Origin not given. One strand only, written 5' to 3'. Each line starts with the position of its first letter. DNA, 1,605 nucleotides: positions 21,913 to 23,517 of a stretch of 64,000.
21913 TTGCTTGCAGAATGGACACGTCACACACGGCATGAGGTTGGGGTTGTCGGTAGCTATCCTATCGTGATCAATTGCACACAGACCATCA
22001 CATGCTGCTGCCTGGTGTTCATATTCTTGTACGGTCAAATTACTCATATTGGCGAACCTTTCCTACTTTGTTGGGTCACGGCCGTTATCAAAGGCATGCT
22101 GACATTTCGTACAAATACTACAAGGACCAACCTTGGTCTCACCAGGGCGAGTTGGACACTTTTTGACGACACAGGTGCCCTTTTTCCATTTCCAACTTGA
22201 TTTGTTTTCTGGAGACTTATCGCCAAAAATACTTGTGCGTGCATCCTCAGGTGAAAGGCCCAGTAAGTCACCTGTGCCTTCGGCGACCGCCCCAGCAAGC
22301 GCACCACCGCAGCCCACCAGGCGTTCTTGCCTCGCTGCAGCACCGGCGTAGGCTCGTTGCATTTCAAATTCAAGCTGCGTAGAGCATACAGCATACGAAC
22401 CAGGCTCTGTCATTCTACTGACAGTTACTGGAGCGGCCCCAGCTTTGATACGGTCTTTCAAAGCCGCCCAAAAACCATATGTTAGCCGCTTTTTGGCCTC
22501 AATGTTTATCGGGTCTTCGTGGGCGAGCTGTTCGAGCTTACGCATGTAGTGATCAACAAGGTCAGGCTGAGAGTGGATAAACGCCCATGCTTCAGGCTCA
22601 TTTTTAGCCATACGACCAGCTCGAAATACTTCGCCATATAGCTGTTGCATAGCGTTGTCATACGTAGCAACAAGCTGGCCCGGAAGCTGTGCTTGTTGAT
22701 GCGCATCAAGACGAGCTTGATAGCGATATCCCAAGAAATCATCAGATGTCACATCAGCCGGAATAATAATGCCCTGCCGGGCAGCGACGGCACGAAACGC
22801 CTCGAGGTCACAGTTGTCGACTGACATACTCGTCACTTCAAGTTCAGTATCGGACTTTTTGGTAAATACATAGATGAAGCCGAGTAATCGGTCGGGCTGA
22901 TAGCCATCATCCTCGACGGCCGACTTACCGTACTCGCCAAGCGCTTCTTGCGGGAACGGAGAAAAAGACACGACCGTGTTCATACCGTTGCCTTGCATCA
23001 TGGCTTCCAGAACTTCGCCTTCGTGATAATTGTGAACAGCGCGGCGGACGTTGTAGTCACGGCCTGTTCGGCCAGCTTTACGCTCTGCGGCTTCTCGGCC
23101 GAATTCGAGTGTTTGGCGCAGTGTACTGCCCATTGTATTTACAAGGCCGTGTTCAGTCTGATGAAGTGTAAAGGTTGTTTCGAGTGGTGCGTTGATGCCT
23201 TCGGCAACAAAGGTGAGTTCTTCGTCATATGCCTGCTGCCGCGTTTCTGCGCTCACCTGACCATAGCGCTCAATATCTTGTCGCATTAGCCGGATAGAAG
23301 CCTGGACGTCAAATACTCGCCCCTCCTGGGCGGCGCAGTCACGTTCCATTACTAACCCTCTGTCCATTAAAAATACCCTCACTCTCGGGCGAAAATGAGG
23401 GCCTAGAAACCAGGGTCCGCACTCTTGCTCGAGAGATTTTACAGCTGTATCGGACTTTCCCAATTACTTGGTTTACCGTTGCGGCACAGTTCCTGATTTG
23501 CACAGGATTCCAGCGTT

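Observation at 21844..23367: G+C-rich orphan operon of zinc-ribbon proteins with no recognisable function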

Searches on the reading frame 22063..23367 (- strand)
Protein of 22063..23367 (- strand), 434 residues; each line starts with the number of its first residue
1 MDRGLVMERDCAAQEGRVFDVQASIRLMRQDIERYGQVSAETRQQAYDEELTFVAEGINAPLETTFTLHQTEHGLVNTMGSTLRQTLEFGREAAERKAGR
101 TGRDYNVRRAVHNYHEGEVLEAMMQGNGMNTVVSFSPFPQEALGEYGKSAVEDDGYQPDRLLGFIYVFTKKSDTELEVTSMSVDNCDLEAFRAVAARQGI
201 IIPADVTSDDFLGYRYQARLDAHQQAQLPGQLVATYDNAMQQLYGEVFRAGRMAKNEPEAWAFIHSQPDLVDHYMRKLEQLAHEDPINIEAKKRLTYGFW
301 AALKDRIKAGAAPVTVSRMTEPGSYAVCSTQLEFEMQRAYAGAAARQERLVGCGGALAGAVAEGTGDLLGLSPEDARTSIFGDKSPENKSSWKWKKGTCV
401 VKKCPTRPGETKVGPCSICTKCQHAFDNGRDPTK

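Call 3: search_protein_families(library=pfam, proteins=[window:22063-23367:-], max_evalue=1)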
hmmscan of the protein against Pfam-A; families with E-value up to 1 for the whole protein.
window:22063-23367:- (434 aa): 0 families

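Call 4: search_protein_families(library=phrogs, proteins=[window:22063-23367:-], max_evalue=1)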
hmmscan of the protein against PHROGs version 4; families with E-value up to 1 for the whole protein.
window:22063-23367:- (434 aa): 1 family
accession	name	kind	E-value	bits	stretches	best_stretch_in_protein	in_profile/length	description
phrog_2112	-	unknown function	0.2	12.5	1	383-404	50-71/122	-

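Call 6: find_homologous_proteins(query=window:22063-23367:-, max_evalue=0.001)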
Query window:22063-23367:- (434 aa): 12 proteins with E <= 0.001 among 8000 candidates.
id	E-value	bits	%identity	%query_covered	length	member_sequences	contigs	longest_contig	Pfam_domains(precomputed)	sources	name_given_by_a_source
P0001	4.4e-295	996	100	100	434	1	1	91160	-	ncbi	-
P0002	2.3e-122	427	49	98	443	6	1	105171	-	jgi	jgi:hypothetical protein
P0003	1.8e-111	391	46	96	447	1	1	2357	-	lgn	-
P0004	1.9e-109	385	45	99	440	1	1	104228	-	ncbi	-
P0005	1.0e-102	363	46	96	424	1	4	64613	-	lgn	-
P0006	4.0e-100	354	44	99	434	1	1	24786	-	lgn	-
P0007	1.9e-90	322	42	98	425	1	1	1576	-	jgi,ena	-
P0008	1.0e-65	241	37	96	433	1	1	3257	-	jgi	jgi:hypothetical protein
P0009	1.1e-49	188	35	96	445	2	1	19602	-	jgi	jgi:hypothetical protein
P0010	5.6e-37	146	31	88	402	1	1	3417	-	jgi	jgi:hypothetical protein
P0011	2.2e-36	144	30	88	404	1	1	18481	-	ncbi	-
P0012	1.0e-15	76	47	23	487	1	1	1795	-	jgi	jgi:hypothetical protein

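Call 11: find_encoding_contigs(protein=P0002, flank=6000, max_places=3)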
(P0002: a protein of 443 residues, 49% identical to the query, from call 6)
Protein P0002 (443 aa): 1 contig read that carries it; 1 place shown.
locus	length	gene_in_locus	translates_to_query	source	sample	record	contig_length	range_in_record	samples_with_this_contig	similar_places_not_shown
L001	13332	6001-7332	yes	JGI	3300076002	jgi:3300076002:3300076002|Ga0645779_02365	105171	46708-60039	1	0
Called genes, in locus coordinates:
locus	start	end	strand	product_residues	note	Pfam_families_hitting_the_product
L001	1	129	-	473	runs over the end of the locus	PF02397:Bac_transf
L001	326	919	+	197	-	PF04138:GtrA_DPMS_TM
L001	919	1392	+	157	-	PF01726:LexA_DNA_bind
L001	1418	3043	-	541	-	-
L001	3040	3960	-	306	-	PF00005:ABC_tran, PF13304:AAA_21 (weak), PF13732:DrrA1-3_C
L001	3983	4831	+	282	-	PF02673:BacA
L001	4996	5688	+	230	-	-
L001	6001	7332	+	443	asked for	-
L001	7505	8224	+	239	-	-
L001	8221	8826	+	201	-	PF01467:CTP_transf_like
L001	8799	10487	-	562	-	PF00999:Na_H_Exchanger, PF02254:TrkA_N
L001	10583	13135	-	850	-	PF00690:Cation_ATPase_N, PF00122:E1-E2_ATPase, PF00702:Hydrolase, PF13246:Cation_ATPase, PF08282:Hydrolase_3 (faint), PF00689:Cation_ATPase_C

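Call 13: find_encoding_contigs(protein=P0004, flank=6000, max_places=3)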
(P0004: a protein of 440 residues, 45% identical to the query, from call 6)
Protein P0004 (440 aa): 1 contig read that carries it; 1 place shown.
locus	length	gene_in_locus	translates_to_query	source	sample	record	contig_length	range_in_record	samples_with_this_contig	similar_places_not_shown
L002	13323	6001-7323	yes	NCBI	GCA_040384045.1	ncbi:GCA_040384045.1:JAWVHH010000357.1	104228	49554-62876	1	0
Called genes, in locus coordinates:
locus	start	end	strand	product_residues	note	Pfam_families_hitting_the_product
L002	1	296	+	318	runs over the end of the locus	PF13793:Pribosyltran_N, PF00156:Pribosyltran, PF14572:Pribosyl_synth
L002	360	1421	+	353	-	PF00483:NTP_transferase, PF12804:NTP_transf_3, PF22640:ManC_GMP_beta-helix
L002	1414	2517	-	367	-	PF13439:Glyco_transf_4, PF20706:GT4-conflict (weak), PF00534:Glycos_transf_1, PF13692:Glyco_trans_1_4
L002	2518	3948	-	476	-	PF13727:CoA_binding_3, PF02397:Bac_transf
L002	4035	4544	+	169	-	PF04138:GtrA_DPMS_TM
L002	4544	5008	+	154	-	PF01726:LexA_DNA_bind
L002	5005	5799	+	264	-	PF02673:BacA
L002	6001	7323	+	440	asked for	-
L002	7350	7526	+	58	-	-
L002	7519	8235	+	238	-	-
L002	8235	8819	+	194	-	PF01467:CTP_transf_like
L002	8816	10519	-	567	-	PF00999:Na_H_Exchanger, PF02254:TrkA_N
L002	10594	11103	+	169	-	PF04120:Iron_permease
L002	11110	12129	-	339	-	-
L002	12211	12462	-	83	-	-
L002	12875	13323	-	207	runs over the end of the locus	PF13462:Thioredoxin_4, PF01323:DSBA, PF13743:Thioredoxin_5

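Call 14: find_encoding_contigs(protein=P0005, flank=6000, max_places=3)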
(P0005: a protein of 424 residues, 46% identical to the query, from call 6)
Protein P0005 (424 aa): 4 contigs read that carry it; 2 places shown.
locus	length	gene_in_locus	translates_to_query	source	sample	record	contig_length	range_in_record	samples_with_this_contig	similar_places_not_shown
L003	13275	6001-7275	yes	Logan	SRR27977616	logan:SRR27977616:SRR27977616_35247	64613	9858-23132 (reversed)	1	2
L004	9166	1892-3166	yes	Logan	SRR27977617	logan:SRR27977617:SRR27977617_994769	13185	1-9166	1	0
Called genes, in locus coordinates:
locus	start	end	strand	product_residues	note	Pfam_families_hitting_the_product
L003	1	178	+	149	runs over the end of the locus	PF04138:GtrA_DPMS_TM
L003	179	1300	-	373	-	PF13439:Glyco_transf_4, PF20706:GT4-conflict (weak), PF00534:Glycos_transf_1, PF13692:Glyco_trans_1_4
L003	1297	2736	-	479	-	PF13727:CoA_binding_3, PF02397:Bac_transf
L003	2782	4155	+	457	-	PF04932:Wzy_C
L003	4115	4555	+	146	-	PF04138:GtrA_DPMS_TM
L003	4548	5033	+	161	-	PF01726:LexA_DNA_bind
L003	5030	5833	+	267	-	PF02673:BacA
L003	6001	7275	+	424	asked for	-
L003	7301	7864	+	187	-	PF01467:CTP_transf_like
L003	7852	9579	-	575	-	PF00999:Na_H_Exchanger, PF02254:TrkA_N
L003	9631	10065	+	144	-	PF04120:Iron_permease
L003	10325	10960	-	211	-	PF13462:Thioredoxin_4, PF01323:DSBA, PF13743:Thioredoxin_5 (faint)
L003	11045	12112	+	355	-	PF00571:CBS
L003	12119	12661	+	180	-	-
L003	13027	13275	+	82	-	-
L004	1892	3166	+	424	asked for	-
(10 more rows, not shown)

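Call 18: predict_structure(alignment_id=A1)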
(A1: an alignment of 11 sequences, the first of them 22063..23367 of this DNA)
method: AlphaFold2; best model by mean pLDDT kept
length: 434 residues; sequences in the alignment: 11
mean_pLDDT: 75.7   pTM: 0.69
mean pLDDT of the five models: 75.7, 72.3, 71.6, 71.4, 67.7
residues with pLDDT >= 90: 150; 70-90: 158; 50-70: 36; < 50: 90
segments of 3 or more residues with pLDDT < 50: 1-17, 313-320, 361-418, 432-434
pLDDT, mean of each block of 10 residues (from residue 1): 30 44 87 91 86 84 85 82 86 87 88 94 91 94 85 83 93 93 88 96 93 94 94 92 80 61 87 93 88 92 85 45 64 90 81 72 37 39 39 34 39 46 51 46
secondary structure, 60 per line:
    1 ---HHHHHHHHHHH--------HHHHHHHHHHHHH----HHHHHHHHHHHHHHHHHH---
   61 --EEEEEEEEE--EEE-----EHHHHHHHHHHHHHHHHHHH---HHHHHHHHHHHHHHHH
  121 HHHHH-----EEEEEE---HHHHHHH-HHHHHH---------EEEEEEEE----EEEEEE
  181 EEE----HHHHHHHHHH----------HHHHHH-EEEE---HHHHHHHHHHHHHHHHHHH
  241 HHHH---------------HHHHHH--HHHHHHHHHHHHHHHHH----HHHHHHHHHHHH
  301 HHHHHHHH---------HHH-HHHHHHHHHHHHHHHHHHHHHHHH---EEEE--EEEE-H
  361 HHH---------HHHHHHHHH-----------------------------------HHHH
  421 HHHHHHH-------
elements in order: H4-14 H23-35 H40-57 E63-71 E74-76 H83-101 H105-125 E131-136 H140-146 H148-153 E163-170 E175-183 H188-197 H208-213 E215-218 H222-244 H260-265 H268-284 H289-308 H322-345 E349-352 E355-358 H360-363 H373-381 H417-427

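Call 22: search_protein_representatives(alignment_id=A1)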
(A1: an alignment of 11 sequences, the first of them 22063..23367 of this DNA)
Query: 11 sequences, 435 profile positions. Proteins with E-value up to 0.001 (for the whole library): 858; up to 1e-10: 615; up to 1e-30: 244. The best 150 are listed.
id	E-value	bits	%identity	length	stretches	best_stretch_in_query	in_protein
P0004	1.6e-189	647.1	-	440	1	1-435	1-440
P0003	9.2e-168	575.4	-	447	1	14-428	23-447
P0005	1.4e-164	564.9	-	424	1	8-421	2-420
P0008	4.7e-156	536.8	-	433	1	7-434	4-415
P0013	2.8e-151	521.1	-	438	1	8-433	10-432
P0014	2.5e-139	481.7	-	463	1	14-434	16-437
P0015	7.3e-124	430.7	-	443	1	11-434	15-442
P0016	2.2e-115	402.8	-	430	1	7-423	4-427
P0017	1.3e-110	387.1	-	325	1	12-315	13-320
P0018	2.5e-108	379.6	-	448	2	220-429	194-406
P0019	3.5e-104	365.9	-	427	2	231-433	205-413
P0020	1.3e-103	364.1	-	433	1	8-421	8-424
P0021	1.6e-103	363.8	-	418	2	231-434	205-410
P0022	2.3e-100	353.3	-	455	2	221-434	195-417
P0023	1.3e-99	350.9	-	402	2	7-198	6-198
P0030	6.1e-89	315.7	-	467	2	231-434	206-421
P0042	8.4e-82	292.2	-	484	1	17-430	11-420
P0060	6.4e-76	272.8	-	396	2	6-205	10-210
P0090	7.3e-69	249.5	-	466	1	11-418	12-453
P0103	5.1e-66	240.1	-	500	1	3-325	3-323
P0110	2.6e-64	234.5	-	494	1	42-384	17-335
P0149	1.1e-55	206.1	-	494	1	38-426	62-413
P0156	6.8e-55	203.5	-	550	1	1-285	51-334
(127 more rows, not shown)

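Call 23: fold_search(model_id=the predicted structure, library=pdb)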
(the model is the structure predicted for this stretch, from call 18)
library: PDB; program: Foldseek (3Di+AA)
matches with E <= 10: 260; with E <= 0.001: 0
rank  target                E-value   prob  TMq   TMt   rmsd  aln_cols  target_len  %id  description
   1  5f7y_A                8.0e-02  0.10  0.10  0.11  23.2       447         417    8  Blood group antigen binding adhesin BabA of Helicobacter pylori strain 17875 in complex with blood group A type-1 hexa (released 2016-01-20)
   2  5f7n_A                8.4e-02  0.09  0.10  0.10  23.4       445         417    8  Blood group antigen binding adhesin BabA of Helicobacter pylori strain 17875 in complex with blood group A Lewis b pen (released 2016-01-20)
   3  5f7w_B                8.4e-02  0.09  0.10  0.11  23.4       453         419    8  Blood group antigen binding adhesin BabA of Helicobacter pylori strain 17875 in complex with blood group B Lewis b hep (released 2016-01-20)
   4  7zqt_E                9.2e-02  0.09  0.11  0.12  22.8       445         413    7  Helicobacter pylori adhesin BabA bound to neutralising human antibody. (released 2023-05-17)
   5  5f7m_B                1.2e-01  0.08  0.10  0.10  23.4       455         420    8  Blood group antigen binding adhesin BabA of Helicobacter pylori strain 17875 in complex with blood group H Lewis b hex (released 2016-01-20)
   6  5f7m_A                1.4e-01  0.08  0.10  0.11  23.4       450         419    9  Blood group antigen binding adhesin BabA of Helicobacter pylori strain 17875 in complex with blood group H Lewis b hex (released 2016-01-20)
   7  5f8r_B                1.4e-01  0.08  0.11  0.11  23.2       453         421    8  Blood group antigen binding adhesin BabA of Helicobacter pylori strain S831 in complex with blood group H Lewis b hexa (released 2016-01-20)
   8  5f8r_A                1.7e-01  0.08  0.11  0.12  23.3       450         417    8  Blood group antigen binding adhesin BabA of Helicobacter pylori strain S831 in complex with blood group H Lewis b hexa (released 2016-01-20)
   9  5f8q_A                2.1e-01  0.08  0.11  0.11  22.9       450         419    8  Blood group antigen binding adhesin BabA of Helicobacter pylori strain S831 in complex with Nanobody Nb-ER19 (released 2016-01-20)
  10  5f7k_B                2.2e-01  0.06  0.10  0.10  24.2       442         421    7  Blood group antigen binding adhesin BabA of Helicobacter pylori strain 17875 in complex with Nanobody Nb-ER19 (released 2016-01-20)
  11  5f7k_A                3.3e-01  0.04  0.09  0.09  23.5       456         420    9  Blood group antigen binding adhesin BabA of Helicobacter pylori strain 17875 in complex with Nanobody Nb-ER19 (released 2016-01-20)
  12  3hlz_B                3.4e-01  0.06  0.08  0.11  21.7       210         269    7  Crystal structure of BT_1490 (NP_810393.1) from BACTEROIDES THETAIOTAOMICRON VPI-5482 at 1.50 A resolution (released 2009-06-16)
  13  3hlz_A                3.6e-01  0.05  0.08  0.11  21.3       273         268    8  Crystal structure of BT_1490 (NP_810393.1) from BACTEROIDES THETAIOTAOMICRON VPI-5482 at 1.50 A resolution (released 2009-06-16)
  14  5buk_A                4.0e-01  0.07  0.10  0.10  18.3       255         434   11  Structure of flavin-dependent chlorinase Mpy16 (released 2016-03-09)
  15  5f7n_B                4.2e-01  0.04  0.10  0.10  23.5       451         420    8  Blood group antigen binding adhesin BabA of Helicobacter pylori strain 17875 in complex with blood group A Lewis b pen (released 2016-01-20)
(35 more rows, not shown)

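Call 24: search_protein_families(library=pfam, proteins=[P0013, P0020, P0030, P0042, P0060, P0090, P0103, P0110, P0149, P0156], max_evalue=0.1)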
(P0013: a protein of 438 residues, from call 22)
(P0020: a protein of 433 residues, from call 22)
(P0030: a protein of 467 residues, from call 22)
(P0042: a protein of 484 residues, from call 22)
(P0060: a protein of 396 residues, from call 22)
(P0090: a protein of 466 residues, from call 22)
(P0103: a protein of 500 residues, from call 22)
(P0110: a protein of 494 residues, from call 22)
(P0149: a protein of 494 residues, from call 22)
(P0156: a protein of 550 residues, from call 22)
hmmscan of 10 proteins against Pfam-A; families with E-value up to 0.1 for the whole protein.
P0013 (438 aa): 0 families

P0020 (433 aa): 0 families

P0030 (467 aa): 0 families

P0042 (484 aa): 0 families

P0060 (396 aa): 1 family
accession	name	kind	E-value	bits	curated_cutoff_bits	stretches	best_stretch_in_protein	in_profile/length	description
PF17147.9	PFOR_II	-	0.093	13.5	27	0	119-158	14-54/102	Pyruvate:ferredoxin oxidoreductase core domain II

P0090 (466 aa): 0 families

P0103 (500 aa): 1 family
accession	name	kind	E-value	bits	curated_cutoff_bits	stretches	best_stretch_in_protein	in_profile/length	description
PF03604.18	Zn_ribbon_RPAB4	-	0.069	13.3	24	0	445-460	3-18/32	DNA directed RNA polymerase, 7 kDa subunit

P0110 (494 aa): 0 families

P0149 (494 aa): 0 families

P0156 (550 aa): 0 families

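Call 32: find_related_loci(query=A1, collection=genome_contigs, flank=4000)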
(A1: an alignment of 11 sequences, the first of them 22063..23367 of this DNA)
Query A1 (434 aa) in genome_contigs; peptide patterns used: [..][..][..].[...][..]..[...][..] (x = any residue, [..] = any of these).
46 stretches matched a pattern, but none encodes a relative of the query by tblastn (E <= 1e-3).

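Call 34: find_related_loci(query=A3, collection=genome_contigs, flank=4000)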
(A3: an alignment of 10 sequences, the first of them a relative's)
Query A3 (398 aa) in genome_contigs; peptide patterns used: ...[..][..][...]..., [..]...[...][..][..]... (x = any residue, [..] = any of these).
110 stretches matched a pattern; 49 encode a relative of the query (tblastn E <= 1e-3); 49 distinct loci.
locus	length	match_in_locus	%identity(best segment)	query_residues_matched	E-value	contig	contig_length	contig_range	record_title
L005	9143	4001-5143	48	1-388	1e-107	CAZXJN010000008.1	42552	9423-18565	MAG TPA_asm: uncultured Candidatus Saccharibacteria bacterium isolate SRP144015_co1_17 genome assembly, contig: NODE_479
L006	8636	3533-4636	47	3-379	4e-99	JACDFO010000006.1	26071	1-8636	MAG: Candidatus Saccharibacteria bacterium isolate MGR_bin388 SD2905_NODE_229_length_26071_cov_1.137527, whole genome sh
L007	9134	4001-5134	45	3-388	1e-98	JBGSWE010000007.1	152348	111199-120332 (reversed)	MAG: Candidatus Saccharimonadales bacterium isolate JTS-AC474 k141_1338260, whole genome shotgun sequence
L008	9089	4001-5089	47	10-374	4e-97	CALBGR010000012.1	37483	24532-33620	MAG TPA_asm: uncultured Candidatus Saccharibacteria bacterium isolate SRR5251193_bin.8_CONCOCT_v1.1_MAG genome assembly,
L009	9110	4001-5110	46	3-374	5e-95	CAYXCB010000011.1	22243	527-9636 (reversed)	MAG TPA_asm: uncultured Candidatus Saccharibacteria bacterium isolate SRP136066_co1_114 genome assembly, contig: NODE_21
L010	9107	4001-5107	46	14-382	2e-94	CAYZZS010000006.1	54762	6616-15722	MAG TPA_asm: uncultured Candidatus Saccharibacteria bacterium isolate SRP144015_co1_48 genome assembly, contig: NODE_307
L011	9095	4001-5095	47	5-371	6e-94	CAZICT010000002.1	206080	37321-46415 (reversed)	MAG TPA_asm: uncultured Candidatus Saccharibacteria bacterium isolate SRP144015_co1_49 genome assembly, contig: NODE_25_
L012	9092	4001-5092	46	14-374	1e-93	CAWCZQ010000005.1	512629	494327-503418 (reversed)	MAG: uncultured Candidatus Saccharibacteria bacterium isolate MFD01721.bin.1.119 genome assembly, contig: contig_52470,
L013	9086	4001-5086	45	14-374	5e-93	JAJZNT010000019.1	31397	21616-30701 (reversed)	MAG: bacterium isolate MAS4.bin29 NODE_1330_length_31397_cov_5.577870, whole genome shotgun sequence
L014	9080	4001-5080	45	14-374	4e-91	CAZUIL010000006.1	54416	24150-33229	MAG TPA_asm: uncultured Candidatus Saccharibacteria bacterium isolate SRP144015_co1_52 genome assembly, contig: NODE_312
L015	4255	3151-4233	44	11-371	2e-89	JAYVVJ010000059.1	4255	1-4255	MAG: Candidatus Saccharibacteria bacterium isolate GL79_DN_metabinner_11_sub GL79_DN_metabinner_11_sub_58, whole genome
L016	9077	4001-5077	47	19-371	5e-89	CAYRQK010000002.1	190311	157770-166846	MAG TPA_asm: uncultured Candidatus Saccharibacteria bacterium isolate SRP193066_co1_229 genome assembly, contig: NODE_10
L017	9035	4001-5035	41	1-374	2e-88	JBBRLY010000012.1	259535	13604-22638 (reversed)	MAG: Candidatus Saccharimonadales bacterium isolate La1_maxbin2.433 LA1C_X2.433_k141_269827L_259535_cov_44.9988, whole g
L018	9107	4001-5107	43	14-374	7e-88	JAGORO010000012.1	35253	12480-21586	Candidatus Saccharibacteria bacterium isolate Gw_Eff_bin_276 Gw_Eff_2178_length_35253_cov_6.639726, whole genome shotgun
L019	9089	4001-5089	45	14-371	2e-86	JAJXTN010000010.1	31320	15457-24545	MAG: bacterium isolate BP4.bin56 NODE_1380_length_31320_cov_4.047286, whole genome shotgun sequence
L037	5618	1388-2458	41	15-357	3e-77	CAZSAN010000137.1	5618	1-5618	MAG TPA_asm: uncultured Candidatus Saccharibacteria bacterium isolate binchicken_co84_80 genome assembly, contig: k141_2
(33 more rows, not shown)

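Call 43: predict_structure(alignment_id=A2)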
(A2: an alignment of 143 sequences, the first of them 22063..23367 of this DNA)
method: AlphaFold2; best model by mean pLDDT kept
length: 434 residues; sequences in the alignment: 143
mean_pLDDT: 89.4   pTM: 0.80
mean pLDDT of the five models: 89.4, 89.2, 88.8, 88.7, 87.9
residues with pLDDT >= 90: 333; 70-90: 44; 50-70: 42; < 50: 15
segments of 3 or more residues with pLDDT < 50: 1-4, 364-366, 368-371
pLDDT, mean of each block of 10 residues (from residue 1): 49 70 94 96 94 96 97 94 94 94 96 98 96 98 95 94 98 98 98 98 98 98 98 98 98 92 96 97 93 96 95 65 84 96 91 82 48 54 54 88 94 94 92 87
secondary structure, 60 per line:
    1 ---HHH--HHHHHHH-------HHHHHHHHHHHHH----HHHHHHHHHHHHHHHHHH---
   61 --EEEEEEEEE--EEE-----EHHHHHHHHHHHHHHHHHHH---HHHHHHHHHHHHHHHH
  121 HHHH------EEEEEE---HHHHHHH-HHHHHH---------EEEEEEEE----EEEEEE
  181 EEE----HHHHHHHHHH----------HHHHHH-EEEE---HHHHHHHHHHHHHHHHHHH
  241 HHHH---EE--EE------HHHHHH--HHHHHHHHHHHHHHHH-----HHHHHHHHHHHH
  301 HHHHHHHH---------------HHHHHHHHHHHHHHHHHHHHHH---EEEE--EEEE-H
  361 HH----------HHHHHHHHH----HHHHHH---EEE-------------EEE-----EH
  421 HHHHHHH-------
elements in order: H9-15 H23-35 H40-57 E63-71 E74-76 H83-101 H105-124 E131-136 H140-146 H148-153 E163-170 E175-183 H188-197 H208-213 E215-218 H222-244 H260-265 H268-283 H289-308 H324-345 E349-352 E355-358 H373-381 H386-391 E395-397 E411-413 H420-427

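Call 45: search_protein_families(library=ncbifam, proteins=[window:22063-23367:-], max_evalue=0.1)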
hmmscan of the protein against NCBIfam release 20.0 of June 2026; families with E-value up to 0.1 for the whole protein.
window:22063-23367:- (434 aa): 0 families
